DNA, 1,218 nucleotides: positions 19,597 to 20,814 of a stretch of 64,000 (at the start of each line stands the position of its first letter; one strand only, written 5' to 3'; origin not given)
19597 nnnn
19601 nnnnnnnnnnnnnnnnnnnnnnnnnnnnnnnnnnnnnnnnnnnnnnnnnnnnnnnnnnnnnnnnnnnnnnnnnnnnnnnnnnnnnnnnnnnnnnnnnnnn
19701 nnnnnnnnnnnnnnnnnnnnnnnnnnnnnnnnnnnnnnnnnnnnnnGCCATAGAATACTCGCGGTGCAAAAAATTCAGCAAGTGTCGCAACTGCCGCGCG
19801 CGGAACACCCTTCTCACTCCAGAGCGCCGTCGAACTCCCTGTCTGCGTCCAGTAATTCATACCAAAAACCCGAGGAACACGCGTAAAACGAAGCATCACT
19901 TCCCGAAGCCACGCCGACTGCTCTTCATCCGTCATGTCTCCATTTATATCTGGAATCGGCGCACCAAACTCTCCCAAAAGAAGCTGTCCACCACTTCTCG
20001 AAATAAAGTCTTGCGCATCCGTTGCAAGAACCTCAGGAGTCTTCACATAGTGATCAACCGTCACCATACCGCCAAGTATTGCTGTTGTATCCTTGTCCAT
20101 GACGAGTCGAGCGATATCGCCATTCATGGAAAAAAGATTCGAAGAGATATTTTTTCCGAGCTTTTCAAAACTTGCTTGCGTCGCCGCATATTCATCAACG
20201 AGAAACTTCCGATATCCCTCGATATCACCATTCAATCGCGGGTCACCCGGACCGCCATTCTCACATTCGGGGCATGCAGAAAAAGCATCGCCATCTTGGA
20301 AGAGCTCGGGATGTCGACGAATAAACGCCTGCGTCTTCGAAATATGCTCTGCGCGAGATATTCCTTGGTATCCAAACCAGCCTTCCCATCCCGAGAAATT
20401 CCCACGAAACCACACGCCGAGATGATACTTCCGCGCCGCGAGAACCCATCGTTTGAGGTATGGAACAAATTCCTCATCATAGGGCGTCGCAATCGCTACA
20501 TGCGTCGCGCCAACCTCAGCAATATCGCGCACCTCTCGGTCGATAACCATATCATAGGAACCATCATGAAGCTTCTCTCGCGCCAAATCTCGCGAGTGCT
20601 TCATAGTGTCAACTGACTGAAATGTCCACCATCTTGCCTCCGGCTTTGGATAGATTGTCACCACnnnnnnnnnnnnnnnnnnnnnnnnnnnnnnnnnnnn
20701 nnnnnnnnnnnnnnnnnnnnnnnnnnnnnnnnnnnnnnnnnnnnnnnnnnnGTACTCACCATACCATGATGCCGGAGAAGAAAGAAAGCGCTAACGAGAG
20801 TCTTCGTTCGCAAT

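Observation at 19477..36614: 17-kb co-directional glycan/glycoconjugate biosynthesis locus combining GT-C, GT-A and GT-B enzymes with modification genes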

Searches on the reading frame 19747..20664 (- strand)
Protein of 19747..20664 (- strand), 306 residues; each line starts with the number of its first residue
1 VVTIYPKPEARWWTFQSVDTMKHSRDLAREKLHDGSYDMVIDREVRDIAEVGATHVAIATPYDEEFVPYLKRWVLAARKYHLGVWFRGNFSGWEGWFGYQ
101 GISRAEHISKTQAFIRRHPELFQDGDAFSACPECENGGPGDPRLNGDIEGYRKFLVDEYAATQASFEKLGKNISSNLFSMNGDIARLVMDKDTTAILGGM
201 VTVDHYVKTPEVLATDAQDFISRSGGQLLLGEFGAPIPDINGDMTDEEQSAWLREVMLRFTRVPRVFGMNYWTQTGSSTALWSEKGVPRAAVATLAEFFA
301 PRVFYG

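Call 33: search_protein_families(library=pfam, proteins=[window:19747-20664:-], max_evalue=10)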
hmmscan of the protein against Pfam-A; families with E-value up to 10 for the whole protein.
seq(306 aa): 1 family
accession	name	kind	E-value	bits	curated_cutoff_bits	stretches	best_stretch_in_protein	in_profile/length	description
PF02671.26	PAH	-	0.23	11.6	21.3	1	101-124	16-40/45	Paired amphipathic helix repeat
